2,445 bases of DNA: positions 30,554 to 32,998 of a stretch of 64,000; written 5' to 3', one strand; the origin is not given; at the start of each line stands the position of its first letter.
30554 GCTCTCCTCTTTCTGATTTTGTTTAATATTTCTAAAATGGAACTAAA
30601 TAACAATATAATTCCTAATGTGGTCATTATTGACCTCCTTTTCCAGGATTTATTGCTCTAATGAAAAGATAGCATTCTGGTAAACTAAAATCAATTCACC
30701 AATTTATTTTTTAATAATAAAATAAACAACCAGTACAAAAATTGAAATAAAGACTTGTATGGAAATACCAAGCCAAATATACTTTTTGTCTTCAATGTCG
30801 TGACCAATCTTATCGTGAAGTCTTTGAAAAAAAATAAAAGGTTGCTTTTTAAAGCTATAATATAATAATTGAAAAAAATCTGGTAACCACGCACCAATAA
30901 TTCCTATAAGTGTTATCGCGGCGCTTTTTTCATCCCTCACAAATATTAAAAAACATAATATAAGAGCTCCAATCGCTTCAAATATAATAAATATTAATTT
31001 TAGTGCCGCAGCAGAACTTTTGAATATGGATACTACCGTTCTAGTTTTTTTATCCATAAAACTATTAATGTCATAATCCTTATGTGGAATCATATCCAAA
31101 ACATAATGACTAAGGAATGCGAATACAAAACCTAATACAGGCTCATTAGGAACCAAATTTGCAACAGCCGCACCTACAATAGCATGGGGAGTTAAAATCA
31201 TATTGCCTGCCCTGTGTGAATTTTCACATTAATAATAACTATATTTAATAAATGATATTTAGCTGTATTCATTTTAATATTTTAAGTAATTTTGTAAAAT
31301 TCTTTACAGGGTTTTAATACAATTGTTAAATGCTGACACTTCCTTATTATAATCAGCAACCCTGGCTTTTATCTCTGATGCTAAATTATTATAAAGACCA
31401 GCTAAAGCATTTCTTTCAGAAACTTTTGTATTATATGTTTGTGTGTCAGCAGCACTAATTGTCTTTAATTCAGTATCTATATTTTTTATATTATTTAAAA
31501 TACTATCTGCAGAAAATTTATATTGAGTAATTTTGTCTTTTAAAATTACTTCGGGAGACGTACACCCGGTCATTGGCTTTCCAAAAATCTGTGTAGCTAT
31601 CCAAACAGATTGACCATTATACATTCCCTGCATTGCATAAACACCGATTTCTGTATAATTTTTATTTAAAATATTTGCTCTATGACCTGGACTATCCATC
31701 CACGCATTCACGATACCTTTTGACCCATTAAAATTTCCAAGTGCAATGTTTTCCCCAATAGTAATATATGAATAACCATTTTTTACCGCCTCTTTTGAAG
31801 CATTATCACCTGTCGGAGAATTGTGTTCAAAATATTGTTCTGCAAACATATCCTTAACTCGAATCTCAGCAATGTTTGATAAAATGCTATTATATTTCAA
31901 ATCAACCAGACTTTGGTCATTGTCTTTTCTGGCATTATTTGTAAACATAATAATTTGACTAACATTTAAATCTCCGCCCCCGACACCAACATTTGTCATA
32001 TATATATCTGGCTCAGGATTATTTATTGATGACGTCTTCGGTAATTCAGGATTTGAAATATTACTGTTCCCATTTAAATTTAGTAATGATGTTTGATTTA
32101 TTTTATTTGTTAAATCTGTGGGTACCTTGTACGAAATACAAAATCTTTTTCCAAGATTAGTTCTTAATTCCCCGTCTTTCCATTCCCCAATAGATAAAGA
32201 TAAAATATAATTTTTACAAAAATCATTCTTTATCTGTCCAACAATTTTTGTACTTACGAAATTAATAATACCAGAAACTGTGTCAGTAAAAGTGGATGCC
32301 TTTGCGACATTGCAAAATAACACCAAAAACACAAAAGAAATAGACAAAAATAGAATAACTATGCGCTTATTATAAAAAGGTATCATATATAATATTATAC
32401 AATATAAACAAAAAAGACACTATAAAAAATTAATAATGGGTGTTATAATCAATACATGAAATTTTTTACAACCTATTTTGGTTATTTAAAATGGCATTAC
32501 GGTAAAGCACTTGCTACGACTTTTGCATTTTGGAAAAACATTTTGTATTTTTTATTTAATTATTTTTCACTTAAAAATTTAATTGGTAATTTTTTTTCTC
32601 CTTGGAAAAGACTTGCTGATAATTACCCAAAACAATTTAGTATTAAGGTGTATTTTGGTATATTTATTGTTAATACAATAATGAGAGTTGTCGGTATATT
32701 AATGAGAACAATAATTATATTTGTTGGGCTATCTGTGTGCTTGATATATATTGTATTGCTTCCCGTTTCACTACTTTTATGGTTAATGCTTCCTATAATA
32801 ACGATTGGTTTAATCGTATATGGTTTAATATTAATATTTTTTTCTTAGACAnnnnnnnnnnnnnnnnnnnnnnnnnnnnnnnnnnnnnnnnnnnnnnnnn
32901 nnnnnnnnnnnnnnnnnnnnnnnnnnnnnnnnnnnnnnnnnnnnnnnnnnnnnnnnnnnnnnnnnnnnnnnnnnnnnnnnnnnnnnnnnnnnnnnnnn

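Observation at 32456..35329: A membrane-anchored ClpA/B-like AAA+ with an inactivated D1 ring is coupled to a small membrane protein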

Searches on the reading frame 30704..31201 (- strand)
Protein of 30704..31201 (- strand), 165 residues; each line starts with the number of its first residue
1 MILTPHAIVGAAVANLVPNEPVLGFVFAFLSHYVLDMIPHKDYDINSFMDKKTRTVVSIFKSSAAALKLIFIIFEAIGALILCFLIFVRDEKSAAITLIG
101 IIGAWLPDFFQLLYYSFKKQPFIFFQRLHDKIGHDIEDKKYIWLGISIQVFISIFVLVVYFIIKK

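Call 29: search_protein_families(library=pfam, proteins=[window:30704-31201:-], max_evalue=0.00001)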
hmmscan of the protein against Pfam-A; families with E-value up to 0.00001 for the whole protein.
window:30704-31201:- (165 aa): 0 families

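Call 63: search_protein_families(library=padloc, proteins=[window:30704-31201:-], max_evalue=0.01)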
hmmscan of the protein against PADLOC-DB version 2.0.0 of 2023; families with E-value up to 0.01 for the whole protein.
window:30704-31201:- (165 aa): 0 families

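Call 77: search_protein_families(library=ncbifam, proteins=[window:30704-31201:-], max_evalue=0.001)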
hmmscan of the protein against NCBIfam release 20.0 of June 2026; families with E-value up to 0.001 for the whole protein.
window:30704-31201:- (165 aa): 0 families

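Call 87: search_protein_families(library=pfam, proteins=[window:30704-31201:-], max_evalue=5)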
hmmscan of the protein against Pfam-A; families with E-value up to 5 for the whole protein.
window:30704-31201:- (165 aa): 5 families
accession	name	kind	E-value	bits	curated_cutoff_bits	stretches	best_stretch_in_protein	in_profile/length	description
PF13273.12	DUF4064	-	0.004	17.8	32.1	1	22-102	14-97/102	Protein of unknown function (DUF4064)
PF13687.11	DUF4153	-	0.0081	15.8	27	1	69-162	17-104/373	Domain of unknown function (DUF4153)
PF04307.19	YdjM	-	0.022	14.7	29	1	7-49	75-117/176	YdjM inner membrane protein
PF06363.16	Picorna_P3A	-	0.12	12.7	25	1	25-93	27-96/98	Picornaviridae P3A protein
PF04226.18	Transgly_assoc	-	1.8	9.3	25.3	0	97-106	1-10/49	Transglycosylase associated protein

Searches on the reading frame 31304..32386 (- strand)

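Call 29: search_protein_families(library=pfam, proteins=[window:31304-32386:-], max_evalue=0.00001)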
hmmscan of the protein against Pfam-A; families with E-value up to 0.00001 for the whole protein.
window:31304-32386:- (360 aa): 1 family
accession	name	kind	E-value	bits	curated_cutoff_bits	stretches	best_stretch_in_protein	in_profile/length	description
PF00188.32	CAP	-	2.3e-16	61.1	21.1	1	149-263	4-112/117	Cysteine-rich secretory protein family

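Call 63: search_protein_families(library=padloc, proteins=[window:31304-32386:-], max_evalue=0.01)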
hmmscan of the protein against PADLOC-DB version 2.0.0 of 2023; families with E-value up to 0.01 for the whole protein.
window:31304-32386:- (360 aa): 0 families

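Call 77: search_protein_families(library=ncbifam, proteins=[window:31304-32386:-], max_evalue=0.001)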
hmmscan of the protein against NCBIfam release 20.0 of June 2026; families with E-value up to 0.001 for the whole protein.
window:31304-32386:- (360 aa): 2 families
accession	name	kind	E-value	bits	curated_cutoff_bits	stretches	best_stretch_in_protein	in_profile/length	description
TIGR02909.1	spore_YkwD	subfamily_domain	4.1e-28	97.8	171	1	143-263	6-122/127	uncharacterized protein, YkwD family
NF052539.1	DivAsocLipDalA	equivalog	6.1e-08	32.7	200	1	150-262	56-164/169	divisome-associated lipoprotein DalA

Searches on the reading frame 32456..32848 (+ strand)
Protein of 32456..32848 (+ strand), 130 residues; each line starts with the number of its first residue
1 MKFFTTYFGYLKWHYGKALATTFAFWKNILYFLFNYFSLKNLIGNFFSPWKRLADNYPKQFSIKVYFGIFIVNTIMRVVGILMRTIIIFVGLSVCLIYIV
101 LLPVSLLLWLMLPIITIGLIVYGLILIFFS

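Call 3: search_protein_families(library=pfam, proteins=[window:32456-32848:+], max_evalue=0.1)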
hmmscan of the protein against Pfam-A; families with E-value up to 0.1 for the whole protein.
window:32456-32848:+ (130 aa): 0 families
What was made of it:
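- On Clp/Hsp100 class I (two-ring) superfamily: No Pfam Clp_N hit (call 3).
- On ClpC: No UVR Pfam hit (call 3).
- No protease domain is present (call 3).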

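Call 4: search_protein_families(library=ncbifam, proteins=[window:32456-32848:+], max_evalue=0.1)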
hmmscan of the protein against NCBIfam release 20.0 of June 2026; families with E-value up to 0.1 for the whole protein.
window:32456-32848:+ (130 aa): 0 families

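Call 26: find_homologous_proteins(query=A2, max_evalue=0.001)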
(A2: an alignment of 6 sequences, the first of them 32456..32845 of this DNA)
Query A2 (6 sequences) (130 aa, profile of the alignment): 243 proteins with E <= 0.001 among 3246 candidates; the best 120 are listed.
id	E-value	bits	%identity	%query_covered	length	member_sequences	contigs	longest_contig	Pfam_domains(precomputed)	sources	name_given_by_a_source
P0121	1.1e-50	189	100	100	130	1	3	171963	-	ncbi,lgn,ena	-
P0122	3.3e-49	184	65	87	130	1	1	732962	-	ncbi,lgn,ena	-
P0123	1.4e-48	182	81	100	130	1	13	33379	-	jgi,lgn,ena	-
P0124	8.6e-48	180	46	98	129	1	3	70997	-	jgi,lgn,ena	-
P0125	1.1e-47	179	45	100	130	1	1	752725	-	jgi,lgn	jgi:hypothetical protein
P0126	1.5e-47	179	76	87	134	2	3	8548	-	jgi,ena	-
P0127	3.6e-47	178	65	100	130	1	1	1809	-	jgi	jgi:hypothetical protein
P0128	8.1e-47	177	68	100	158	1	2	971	-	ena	-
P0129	1.6e-46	176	68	91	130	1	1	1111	-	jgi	jgi:hypothetical protein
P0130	2.6e-46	175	66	84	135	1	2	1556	-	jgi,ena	-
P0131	6.5e-46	174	65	87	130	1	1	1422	-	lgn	-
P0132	7.0e-46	174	64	88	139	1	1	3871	-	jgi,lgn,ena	-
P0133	7.1e-46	173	70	100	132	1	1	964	-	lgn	-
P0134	9.1e-46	173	66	100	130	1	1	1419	-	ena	-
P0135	9.2e-46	173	67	100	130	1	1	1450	-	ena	-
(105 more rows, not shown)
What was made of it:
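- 32456..32848 (+): Partner gene, 130 aa, a small membrane protein with no Pfam, NCBIfam or PDB relative. 243 homologues, all unnamed or 'hypothetical' (call 26).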

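Call 63: search_protein_families(library=padloc, proteins=[window:32456-32848:+], max_evalue=0.01)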
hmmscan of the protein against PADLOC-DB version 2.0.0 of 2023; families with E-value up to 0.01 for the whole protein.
window:32456-32848:+ (130 aa): 0 families

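Call 70: search_protein_representatives(alignment_id=A2)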
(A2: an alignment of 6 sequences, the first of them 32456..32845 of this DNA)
Query: 6 sequences, 129 profile positions. Proteins with E-value up to 0.001 (for the whole library): 1356; up to 1e-10: 773; up to 1e-30: 3. The best 150 are listed.
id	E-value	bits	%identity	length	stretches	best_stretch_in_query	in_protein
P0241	1.4e-42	161.2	-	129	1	1-128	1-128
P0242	4.6e-35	136.9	-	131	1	1-128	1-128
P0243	5.9e-31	123.6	-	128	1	2-128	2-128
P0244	1.6e-30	122.2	-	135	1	5-128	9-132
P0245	2.1e-30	121.8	-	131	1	6-124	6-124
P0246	4.2e-30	120.8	-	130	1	1-128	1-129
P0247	8.3e-30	119.9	-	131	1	4-128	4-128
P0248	1.9e-29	118.7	-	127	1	4-128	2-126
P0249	7.3e-29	116.8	-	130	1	1-128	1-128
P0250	8.9e-29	116.5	-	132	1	5-128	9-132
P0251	1.1e-28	116.2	-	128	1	7-127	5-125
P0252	1.2e-28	116.1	-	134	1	5-128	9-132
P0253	2.2e-28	115.3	-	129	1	1-128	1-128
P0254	2.2e-28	115.2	-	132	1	4-127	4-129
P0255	2.7e-28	115.0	-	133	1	1-128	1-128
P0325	4.9e-25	104.5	-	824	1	7-125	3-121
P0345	1.9e-24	102.6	-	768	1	6-121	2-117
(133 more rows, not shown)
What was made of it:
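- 32456..32848 (+): 1,356 clusters at 50% identity (call 70).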

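Call 72: list_cluster_members(proteins=[P0325, P0345])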
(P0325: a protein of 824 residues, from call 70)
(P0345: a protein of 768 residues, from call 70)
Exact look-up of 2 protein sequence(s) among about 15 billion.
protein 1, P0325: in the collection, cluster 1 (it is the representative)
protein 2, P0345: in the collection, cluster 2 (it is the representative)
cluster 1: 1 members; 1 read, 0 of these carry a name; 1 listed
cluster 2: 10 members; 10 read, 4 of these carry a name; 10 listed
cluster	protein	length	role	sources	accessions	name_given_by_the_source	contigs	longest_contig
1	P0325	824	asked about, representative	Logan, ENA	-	-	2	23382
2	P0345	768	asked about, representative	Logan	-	-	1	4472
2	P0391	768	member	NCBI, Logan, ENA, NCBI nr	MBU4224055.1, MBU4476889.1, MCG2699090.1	ATP-dependent Clp protease ATP-binding subunit [Patescibacteria group bacterium]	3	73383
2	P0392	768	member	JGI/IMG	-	ATP-dependent Clp protease ATP-binding subunit ClpC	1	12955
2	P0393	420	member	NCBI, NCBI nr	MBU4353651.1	AAA family ATPase, partial [Patescibacteria group bacterium] | AAA family ATPase [Patescibacteria group bacterium]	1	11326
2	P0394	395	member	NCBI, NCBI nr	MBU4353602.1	hypothetical protein KKA18_02830, partial [Patescibacteria group bacterium] | hypothetical protein [Patescibacteria group bacterium]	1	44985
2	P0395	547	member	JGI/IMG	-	-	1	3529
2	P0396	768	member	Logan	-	-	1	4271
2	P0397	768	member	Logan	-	-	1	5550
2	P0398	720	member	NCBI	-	-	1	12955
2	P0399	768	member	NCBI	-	-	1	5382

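Call 81: search_solved_structures(query=A2, max_evalue=1)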
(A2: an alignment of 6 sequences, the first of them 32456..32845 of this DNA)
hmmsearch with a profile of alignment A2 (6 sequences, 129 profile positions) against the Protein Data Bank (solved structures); distinct sequences matched with E-value up to 1: 0.
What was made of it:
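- Tried and rejected: The partner has no hit in Pfam or NCBIfam (calls 3, 4), PADLOC (call 63) or PDB by profile (call 81).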
